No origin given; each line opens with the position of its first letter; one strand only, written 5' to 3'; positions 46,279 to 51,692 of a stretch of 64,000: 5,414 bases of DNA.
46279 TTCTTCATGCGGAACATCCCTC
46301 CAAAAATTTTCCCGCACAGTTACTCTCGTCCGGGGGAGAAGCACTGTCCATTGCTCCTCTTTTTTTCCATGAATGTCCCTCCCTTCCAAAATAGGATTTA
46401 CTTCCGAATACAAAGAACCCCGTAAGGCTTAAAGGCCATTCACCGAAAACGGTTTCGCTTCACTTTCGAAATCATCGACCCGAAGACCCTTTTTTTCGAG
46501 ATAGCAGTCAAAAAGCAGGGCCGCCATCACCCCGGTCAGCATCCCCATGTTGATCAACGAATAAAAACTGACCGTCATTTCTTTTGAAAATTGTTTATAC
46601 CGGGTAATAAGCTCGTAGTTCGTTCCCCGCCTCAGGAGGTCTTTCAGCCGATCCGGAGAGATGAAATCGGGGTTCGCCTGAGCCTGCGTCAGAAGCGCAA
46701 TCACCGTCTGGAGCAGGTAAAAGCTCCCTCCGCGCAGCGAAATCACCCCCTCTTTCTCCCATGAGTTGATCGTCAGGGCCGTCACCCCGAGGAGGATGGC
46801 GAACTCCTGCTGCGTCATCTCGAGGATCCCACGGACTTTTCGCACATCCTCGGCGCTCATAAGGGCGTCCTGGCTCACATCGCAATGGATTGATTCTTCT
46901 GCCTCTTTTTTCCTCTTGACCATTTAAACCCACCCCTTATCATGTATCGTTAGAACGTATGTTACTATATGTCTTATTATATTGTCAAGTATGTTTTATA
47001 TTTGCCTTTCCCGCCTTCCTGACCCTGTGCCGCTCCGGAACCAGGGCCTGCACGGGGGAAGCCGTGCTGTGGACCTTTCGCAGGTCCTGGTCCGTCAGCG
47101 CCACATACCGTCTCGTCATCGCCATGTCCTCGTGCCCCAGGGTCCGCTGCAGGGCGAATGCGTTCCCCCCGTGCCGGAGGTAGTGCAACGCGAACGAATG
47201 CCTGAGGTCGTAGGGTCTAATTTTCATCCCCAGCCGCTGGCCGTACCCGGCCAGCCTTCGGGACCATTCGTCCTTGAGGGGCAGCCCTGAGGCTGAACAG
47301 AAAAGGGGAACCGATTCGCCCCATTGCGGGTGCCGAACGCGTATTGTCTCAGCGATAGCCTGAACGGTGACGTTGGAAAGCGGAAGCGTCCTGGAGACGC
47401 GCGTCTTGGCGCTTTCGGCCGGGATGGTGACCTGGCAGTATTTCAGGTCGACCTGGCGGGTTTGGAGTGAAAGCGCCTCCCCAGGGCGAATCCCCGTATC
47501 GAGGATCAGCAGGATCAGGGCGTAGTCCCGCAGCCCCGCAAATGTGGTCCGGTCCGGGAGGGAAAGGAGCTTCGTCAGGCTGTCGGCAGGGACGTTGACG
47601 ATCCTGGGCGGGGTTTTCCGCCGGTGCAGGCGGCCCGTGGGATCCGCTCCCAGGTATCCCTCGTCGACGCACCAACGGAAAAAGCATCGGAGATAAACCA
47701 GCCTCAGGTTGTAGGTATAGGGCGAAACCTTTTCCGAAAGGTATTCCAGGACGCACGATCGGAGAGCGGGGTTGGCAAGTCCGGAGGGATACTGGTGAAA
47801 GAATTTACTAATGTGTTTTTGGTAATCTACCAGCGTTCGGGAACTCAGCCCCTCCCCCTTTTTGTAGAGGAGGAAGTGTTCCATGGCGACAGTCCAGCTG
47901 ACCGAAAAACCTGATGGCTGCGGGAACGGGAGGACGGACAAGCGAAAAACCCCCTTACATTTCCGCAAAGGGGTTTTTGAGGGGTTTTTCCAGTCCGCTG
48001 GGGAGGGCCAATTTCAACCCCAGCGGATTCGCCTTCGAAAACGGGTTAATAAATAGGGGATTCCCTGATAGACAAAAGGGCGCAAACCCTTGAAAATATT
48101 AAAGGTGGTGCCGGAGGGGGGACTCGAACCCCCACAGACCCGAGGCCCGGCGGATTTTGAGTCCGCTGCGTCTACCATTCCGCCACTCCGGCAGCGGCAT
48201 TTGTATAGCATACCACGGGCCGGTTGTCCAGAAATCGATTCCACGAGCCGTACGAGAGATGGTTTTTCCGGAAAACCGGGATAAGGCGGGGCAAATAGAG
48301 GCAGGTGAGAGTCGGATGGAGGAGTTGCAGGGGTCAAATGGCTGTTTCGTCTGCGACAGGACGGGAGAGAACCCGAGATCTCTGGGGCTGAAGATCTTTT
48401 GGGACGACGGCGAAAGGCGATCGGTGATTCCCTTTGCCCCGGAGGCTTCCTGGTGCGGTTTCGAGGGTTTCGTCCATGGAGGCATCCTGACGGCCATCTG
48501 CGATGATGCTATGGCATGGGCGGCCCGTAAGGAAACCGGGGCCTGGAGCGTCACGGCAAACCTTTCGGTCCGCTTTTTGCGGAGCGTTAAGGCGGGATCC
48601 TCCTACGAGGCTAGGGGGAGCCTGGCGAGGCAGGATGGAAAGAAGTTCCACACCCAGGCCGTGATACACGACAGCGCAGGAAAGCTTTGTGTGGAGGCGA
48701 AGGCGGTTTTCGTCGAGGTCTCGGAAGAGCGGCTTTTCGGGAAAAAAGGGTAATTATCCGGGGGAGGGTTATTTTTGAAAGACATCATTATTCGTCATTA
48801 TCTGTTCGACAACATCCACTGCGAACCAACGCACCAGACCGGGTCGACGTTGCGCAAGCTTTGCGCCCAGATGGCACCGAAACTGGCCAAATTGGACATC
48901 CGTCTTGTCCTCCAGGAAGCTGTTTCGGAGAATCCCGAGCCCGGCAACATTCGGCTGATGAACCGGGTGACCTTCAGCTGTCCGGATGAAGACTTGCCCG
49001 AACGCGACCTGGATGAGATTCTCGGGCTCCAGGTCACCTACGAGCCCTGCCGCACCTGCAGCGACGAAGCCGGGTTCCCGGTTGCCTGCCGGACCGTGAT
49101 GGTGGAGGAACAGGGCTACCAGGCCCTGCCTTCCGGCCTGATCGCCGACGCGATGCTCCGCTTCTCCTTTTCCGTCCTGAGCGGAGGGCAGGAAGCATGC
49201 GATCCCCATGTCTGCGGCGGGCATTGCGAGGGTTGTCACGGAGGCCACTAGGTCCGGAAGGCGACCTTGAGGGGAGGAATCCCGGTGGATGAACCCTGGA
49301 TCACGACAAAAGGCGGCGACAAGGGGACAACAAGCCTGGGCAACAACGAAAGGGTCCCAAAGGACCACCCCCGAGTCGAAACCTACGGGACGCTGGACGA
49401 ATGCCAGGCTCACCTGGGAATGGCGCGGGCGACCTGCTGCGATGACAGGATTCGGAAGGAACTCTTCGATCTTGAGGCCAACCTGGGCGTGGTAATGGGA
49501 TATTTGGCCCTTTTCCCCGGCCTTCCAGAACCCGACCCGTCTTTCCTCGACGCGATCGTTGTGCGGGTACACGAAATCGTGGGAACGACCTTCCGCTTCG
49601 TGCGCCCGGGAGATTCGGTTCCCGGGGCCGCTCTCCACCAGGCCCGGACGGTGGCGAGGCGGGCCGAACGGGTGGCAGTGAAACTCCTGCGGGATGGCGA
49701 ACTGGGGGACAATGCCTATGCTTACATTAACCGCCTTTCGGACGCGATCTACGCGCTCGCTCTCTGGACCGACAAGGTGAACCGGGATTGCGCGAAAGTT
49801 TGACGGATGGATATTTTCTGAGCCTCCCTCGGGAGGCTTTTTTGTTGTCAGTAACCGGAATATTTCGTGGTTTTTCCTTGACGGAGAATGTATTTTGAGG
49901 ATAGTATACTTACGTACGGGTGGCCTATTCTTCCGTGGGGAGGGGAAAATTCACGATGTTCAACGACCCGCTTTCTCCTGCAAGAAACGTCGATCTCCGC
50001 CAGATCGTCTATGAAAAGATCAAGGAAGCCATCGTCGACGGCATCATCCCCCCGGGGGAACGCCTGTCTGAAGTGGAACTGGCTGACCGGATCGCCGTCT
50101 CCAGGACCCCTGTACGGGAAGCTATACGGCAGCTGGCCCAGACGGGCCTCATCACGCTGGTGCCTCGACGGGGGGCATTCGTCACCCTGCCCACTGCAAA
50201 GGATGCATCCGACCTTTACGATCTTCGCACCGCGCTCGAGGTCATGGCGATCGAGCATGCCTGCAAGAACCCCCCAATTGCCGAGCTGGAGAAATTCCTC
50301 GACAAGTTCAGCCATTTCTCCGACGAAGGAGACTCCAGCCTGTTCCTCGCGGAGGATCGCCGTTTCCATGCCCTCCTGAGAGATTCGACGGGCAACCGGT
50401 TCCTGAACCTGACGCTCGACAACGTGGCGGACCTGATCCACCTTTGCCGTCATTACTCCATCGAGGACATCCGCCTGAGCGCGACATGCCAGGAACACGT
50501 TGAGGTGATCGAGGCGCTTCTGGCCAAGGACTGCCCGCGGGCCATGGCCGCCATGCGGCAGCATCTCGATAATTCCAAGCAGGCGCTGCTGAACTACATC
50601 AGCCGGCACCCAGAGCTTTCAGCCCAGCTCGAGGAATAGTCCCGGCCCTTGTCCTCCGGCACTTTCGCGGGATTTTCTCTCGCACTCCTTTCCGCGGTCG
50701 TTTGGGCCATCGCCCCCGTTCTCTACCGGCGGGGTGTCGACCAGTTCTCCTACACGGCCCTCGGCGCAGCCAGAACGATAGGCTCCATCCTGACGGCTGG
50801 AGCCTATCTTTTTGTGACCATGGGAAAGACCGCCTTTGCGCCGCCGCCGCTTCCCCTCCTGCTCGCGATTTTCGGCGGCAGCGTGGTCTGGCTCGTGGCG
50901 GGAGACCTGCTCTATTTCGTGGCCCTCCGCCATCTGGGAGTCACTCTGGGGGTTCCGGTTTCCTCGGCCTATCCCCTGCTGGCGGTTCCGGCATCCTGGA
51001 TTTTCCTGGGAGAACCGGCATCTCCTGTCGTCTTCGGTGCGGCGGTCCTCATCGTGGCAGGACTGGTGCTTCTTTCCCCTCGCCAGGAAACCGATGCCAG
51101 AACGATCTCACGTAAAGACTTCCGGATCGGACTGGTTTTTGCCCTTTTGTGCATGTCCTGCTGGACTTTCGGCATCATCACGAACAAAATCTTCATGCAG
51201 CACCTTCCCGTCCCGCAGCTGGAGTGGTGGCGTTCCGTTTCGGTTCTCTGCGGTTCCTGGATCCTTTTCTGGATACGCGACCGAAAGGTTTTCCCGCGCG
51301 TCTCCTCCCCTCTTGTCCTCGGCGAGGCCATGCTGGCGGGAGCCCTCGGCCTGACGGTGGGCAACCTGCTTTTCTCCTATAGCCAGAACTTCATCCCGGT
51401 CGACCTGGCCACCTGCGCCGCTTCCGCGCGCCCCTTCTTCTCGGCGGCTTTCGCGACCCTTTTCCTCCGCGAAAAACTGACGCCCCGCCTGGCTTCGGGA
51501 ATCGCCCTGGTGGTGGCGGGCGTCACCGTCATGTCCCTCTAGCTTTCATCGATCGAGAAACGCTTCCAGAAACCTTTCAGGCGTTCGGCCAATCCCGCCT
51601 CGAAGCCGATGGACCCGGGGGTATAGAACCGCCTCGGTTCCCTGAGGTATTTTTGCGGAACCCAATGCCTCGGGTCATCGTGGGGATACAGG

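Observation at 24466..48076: Complete type I-C CRISPR-Cas locus lies inside a ~23.6 kb composite island bounded by a perfect 23-bp direct repeat beside tRNA-Leu(CAA)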

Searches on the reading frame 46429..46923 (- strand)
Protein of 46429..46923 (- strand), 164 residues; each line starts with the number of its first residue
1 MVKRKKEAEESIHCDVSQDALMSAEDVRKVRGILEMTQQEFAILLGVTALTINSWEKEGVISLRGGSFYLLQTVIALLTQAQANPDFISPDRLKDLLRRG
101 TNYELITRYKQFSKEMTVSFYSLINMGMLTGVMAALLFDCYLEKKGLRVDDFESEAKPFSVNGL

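Call 11: search_protein_families(library=pfam, proteins=[window:46429-46923:-])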
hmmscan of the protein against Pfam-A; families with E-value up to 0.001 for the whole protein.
window:46429-46923:- (164 aa): 0 families

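Call 61: find_encoding_contigs(protein=window:46429-46923:-, flank=10000, max_places=10)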
Protein window:46429-46923:- (164 aa): 3 contigs read that carry it; 1 place shown.
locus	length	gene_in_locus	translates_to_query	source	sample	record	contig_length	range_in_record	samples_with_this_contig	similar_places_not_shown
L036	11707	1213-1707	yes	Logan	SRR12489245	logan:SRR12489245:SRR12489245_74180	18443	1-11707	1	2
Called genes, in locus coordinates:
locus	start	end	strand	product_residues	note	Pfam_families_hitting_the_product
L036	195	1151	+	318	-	PF00589:Phage_integrase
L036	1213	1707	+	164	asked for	-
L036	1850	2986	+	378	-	PF00589:Phage_integrase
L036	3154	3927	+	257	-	-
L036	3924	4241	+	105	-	-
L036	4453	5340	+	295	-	-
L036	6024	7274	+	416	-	-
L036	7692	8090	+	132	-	-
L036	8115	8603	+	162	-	-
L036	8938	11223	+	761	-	PF18019:Cas3_HD (weak), PF00270:DEAD, PF04851:ResIII (weak), PF22590:Cas3-like_C_2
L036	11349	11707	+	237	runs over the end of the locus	PF09704:Cas_Cas5d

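Call 77: search_protein_families(library=padloc, proteins=[window:46429-46923:-], max_evalue=0.001)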
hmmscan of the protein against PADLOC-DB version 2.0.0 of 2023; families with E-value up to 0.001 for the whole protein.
window:46429-46923:- (164 aa): 0 families

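Call 78: search_protein_families(library=ncbifam, proteins=[window:46429-46923:-, L039:14500-15462:+, L039:15552-15758:-], max_evalue=0.001)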
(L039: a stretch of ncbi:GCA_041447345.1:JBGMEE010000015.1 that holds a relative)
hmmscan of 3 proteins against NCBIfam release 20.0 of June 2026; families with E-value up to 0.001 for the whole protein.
window:46429-46923:- (164 aa): 2 families
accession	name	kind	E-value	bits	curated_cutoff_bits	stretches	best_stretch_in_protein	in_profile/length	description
TIGR03830.1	CxxCG_CxxCG_HTH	subfamily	1.4e-06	28.2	61.8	1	17-60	60-103/127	type II TA system antitoxin MqsA family protein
NF041265.1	NadS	equivalog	1.9e-05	24.9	60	1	24-58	32-66/94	NadS family protein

L039:14500-15462:+ (320 aa): 10 families
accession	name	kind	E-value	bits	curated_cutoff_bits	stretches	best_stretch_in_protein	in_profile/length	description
NF040815.2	recomb_XerA_Arch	equivalog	7.4e-33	114.2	220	1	22-293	1-262/263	site-specific tyrosine recombinase/integron integrase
TIGR02224.1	recomb_XerC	equivalog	2.2e-29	102.7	335.15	1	24-299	3-291/295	tyrosine recombinase XerC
TIGR02225.1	recomb_XerD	equivalog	7.1e-28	97.8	329.6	1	24-299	3-288/290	site-specific tyrosine recombinase XerD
NF001399.0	PRK00283.1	subfamily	3.9e-24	85.4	279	1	31-300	20-298/300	tyrosine recombinase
NF002331.0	PRK01287.1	subfamily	1.5e-18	66.9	371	1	76-306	98-333/365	site-specific tyrosine recombinase XerC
NF003462.0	PRK05084.1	equivalog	2e-13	49.8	267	1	139-292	196-351/360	tyrosine recombinase XerS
TIGR02249.1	integrase_gron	subfamily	4.1e-09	36.2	265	1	240-284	255-299/315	integron integrase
NF007370.0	PRK09870.1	subfamily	1.6e-06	27.9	221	1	124-284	19-178/200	tyrosine-type DNA invertase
NF007371.0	PRK09871.1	subfamily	1.9e-06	27.6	222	1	135-285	23-174/198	tyrosine-type DNA invertase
NF011946.0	PRK15417.1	equivalog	0.00056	19.2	435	0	243-286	273-316/337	integron integrase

L039:15552-15758:- (68 aa): 0 families

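Call 87: search_protein_families(library=phrogs, proteins=[window:46429-46923:-], max_evalue=0.001)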
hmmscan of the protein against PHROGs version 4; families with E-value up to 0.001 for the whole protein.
window:46429-46923:- (164 aa): 3 families
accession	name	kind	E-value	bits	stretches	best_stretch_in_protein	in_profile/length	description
phrog_2104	-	unknown function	5e-07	30.9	1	15-57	32-74/103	-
phrog_57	-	head and packaging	0.00015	22.7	1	35-83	12-64/199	terminase small subunit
phrog_5119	-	unknown function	0.00041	21.2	1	17-61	48-91/152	-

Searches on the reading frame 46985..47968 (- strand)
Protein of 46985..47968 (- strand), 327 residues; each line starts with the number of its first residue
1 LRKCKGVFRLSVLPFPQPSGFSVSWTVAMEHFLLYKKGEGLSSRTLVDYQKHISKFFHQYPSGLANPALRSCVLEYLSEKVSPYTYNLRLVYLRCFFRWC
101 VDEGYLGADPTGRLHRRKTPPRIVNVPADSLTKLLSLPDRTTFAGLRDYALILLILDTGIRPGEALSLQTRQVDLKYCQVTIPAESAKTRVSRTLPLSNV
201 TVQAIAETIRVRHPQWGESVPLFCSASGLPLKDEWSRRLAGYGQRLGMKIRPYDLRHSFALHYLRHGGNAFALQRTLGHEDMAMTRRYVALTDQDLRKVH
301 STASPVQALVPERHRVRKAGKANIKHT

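Call 11: search_protein_families(library=pfam, proteins=[window:46985-47968:-])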
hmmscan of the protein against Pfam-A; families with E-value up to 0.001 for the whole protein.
window:46985-47968:- (327 aa): 2 families
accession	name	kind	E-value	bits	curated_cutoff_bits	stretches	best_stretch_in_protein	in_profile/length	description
PF00589.27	Phage_integrase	-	2.2e-28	99.6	27.1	1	128-294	5-171/172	Phage integrase family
PF02899.23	Phage_int_SAM_1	-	0.00062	20.4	22.3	0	38-104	11-83/83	Phage integrase, N-terminal SAM-like domain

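Call 22: find_encoding_contigs(protein=window:46985-47884:-, flank=10000, max_places=10)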
Protein window:46985-47884:- (299 aa): no gene with exactly this product is on record in the collection.

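Call 37: find_homologous_proteins(query=window:46985-47968:-, max_evalue=1e-20)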
Query window:46985-47968:- (327 aa): 538 proteins with E <= 1e-20 among 4182 candidates; the best 120 are listed.
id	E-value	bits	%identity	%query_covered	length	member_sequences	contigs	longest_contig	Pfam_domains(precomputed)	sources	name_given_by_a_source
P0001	3.4e-189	646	90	95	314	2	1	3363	PF00589.28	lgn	-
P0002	2.3e-183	627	83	97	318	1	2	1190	PF00589.28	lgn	-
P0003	2.4e-144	499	69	97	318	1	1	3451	PF00589.28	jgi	jgi:site-specific recombinase XerD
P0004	1.1e-138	480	69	94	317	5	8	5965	PF00589.28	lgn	-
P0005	1.5e-116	407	59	96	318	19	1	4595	PF00589.28,PF02899.24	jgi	jgi:site-specific recombinase XerD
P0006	2.1e-115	403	59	94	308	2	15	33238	PF00589.28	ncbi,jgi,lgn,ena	-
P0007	7.7e-114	398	58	94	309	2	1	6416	PF00589.28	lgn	-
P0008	3.2e-106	373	55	91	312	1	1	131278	PF00589.28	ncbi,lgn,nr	ncbi:MAG: site-specific integrase [Clostridia bacterium]|nr:MAG: site-specific integrase [Clostridia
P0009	6.1e-106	372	55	91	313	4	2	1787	PF00589.28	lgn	-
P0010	1.3e-105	371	54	95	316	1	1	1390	PF00589.28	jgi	jgi:site-specific recombinase XerD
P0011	2.1e-103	364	53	91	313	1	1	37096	PF00589.28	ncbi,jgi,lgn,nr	ncbi:MAG: integrase [Desulfotomaculum sp. BICA1-6]|nr:MAG: integrase [Desulfotomaculum sp. BICA1-6]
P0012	2.3e-103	364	68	75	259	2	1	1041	PF00589.28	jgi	jgi:site-specific recombinase XerD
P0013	5.6e-102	359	54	91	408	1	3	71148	PF00589.28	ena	-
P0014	1.4e-101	358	53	94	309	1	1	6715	PF00589.28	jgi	-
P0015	3.6e-101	357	52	90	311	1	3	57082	PF00589.28,PF02899.24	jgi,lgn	-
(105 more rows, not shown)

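Call 39: find_encoding_contigs(protein=P0001, flank=10000, max_places=6)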
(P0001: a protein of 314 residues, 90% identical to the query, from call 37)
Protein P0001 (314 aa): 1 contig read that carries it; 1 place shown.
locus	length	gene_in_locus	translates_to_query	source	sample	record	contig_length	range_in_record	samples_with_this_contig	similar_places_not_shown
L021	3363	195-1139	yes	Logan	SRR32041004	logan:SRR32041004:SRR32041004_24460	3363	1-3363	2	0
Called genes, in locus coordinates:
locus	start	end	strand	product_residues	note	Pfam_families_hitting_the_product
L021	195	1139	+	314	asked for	PF00589:Phage_integrase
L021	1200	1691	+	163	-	-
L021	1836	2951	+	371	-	PF00589:Phage_integrase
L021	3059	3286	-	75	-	-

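Call 40: find_encoding_contigs(protein=P0006, flank=10000, max_places=8)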
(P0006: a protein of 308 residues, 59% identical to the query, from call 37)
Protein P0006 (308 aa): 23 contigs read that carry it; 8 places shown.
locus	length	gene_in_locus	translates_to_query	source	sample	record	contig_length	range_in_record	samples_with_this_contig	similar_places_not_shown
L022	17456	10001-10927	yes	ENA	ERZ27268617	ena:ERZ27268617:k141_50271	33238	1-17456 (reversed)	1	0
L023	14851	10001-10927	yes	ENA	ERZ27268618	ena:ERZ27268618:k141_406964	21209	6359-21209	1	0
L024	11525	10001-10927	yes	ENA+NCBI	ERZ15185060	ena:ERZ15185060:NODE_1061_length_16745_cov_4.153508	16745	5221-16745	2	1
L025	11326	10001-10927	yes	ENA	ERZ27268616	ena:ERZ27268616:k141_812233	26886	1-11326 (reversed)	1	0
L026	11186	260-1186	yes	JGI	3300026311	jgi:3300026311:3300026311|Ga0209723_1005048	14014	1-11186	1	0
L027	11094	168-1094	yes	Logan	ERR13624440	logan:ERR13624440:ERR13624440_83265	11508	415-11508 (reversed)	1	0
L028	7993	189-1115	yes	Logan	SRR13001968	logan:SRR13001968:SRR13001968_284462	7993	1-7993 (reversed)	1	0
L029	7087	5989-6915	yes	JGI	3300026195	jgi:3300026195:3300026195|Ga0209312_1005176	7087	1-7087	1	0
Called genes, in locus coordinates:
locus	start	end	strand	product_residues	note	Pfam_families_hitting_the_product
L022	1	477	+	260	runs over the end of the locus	PF06750:A24_N_bact, PF01478:Peptidase_A24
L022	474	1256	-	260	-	-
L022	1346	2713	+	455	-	PF00990:GGDEF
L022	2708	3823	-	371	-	PF00155:Aminotran_1_2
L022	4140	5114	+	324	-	PF00702:Hydrolase, PF13419:HAD_2, PF13242:Hydrolase_like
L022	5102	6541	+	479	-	PF05496:RuvB_N, PF13191:AAA_16 (weak), PF00004:AAA, PF07728:AAA_5 (weak), PF13173:AAA_14 (weak), PF16193:AAA_assoc_2, PF12002:MgsA_C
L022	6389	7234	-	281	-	PF00892:EamA, PF03151:TPT (faint), PF00892:EamA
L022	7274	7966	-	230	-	PF00392:GntR, PF13412:HTH_24 (faint), PF07729:FCD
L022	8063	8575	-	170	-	PF01923:Cob_adeno_trans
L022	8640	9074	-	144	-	PF10865:DUF2703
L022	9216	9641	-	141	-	PF03061:4HBT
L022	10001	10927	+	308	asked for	PF00589:Phage_integrase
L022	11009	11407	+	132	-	-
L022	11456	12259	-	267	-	PF01695:IstB_IS21, PF00308:Bac_DnaA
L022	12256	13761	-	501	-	PF22483:Mu-transpos_C_2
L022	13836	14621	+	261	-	PF00589:Phage_integrase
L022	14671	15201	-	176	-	-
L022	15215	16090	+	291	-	-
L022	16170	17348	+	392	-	PF14294:DUF4372, PF01609:DDE_Tnp_1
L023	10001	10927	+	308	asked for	PF00589:Phage_integrase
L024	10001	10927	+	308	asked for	PF00589:Phage_integrase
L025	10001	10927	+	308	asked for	PF00589:Phage_integrase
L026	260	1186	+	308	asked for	PF00589:Phage_integrase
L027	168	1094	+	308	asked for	PF00589:Phage_integrase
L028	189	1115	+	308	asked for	PF00589:Phage_integrase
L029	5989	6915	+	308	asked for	PF00589:Phage_integrase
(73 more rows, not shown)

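Call 78: search_protein_families(library=ncbifam, proteins=[window:46985-47941:-], max_evalue=0.001)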
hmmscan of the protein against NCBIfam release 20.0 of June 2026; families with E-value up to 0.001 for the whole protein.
window:46985-47941:- (318 aa): 10 families
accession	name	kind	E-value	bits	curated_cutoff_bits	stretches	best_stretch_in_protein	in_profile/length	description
TIGR02224.1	recomb_XerC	equivalog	1.5e-34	119.8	335.15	1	29-296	10-291/295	tyrosine recombinase XerC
TIGR02225.1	recomb_XerD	equivalog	7e-33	114.2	329.6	1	27-296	8-288/290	site-specific tyrosine recombinase XerD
NF001399.0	PRK00283.1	subfamily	9e-32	110.5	279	1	29-297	19-298/300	tyrosine recombinase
NF040815.2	recomb_XerA_Arch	equivalog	1.3e-30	106.8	220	1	21-290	1-262/263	site-specific tyrosine recombinase/integron integrase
NF002331.0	PRK01287.1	subfamily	3.9e-22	78.7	371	1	20-306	30-336/365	site-specific tyrosine recombinase XerC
NF003462.0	PRK05084.1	equivalog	1.2e-14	53.8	267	1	138-290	196-352/360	tyrosine recombinase XerS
TIGR02249.1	integrase_gron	subfamily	2.1e-11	43.8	265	1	240-293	258-311/315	integron integrase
NF007370.0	PRK09870.1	subfamily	1.8e-10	40.8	221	1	125-281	21-178/200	tyrosine-type DNA invertase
NF007371.0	PRK09871.1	subfamily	3.4e-08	33.3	222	1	135-282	24-174/198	tyrosine-type DNA invertase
NF011946.0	PRK15417.1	equivalog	9.2e-06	25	435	0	242-301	275-334/337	integron integrase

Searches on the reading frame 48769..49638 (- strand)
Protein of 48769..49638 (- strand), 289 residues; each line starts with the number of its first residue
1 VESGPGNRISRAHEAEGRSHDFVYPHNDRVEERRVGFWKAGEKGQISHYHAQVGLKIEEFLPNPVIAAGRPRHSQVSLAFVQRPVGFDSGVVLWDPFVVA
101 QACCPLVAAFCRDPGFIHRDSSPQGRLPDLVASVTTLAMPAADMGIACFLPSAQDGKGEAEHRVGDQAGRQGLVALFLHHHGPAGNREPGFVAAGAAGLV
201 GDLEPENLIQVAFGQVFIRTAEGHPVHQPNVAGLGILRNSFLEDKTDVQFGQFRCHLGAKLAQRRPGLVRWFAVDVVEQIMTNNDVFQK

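Call 11: search_protein_families(library=pfam, proteins=[window:48769-49638:-])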
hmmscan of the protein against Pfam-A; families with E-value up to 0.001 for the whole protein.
window:48769-49638:- (289 aa): 0 families

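Call 18: find_encoding_contigs(protein=window:48769-49638:-, flank=10000, max_places=10)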
Protein window:48769-49638:- (289 aa): no gene with exactly this product is on record in the collection.

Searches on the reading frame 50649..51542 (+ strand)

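Call 12: search_protein_families(library=pfam, proteins=[window:50649-51542:+])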
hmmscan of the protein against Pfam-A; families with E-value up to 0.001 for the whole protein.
window:50649-51542:+ (297 aa): 2 families
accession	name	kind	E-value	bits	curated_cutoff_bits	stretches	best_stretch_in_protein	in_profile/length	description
PF00892.27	EamA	-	6.2e-33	114.4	28.2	2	160-296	2-134/135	EamA-like transporter family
PF03151.22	TPT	-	8.4e-11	42.2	30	1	164-296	7-136/291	Triose-phosphate Transporter family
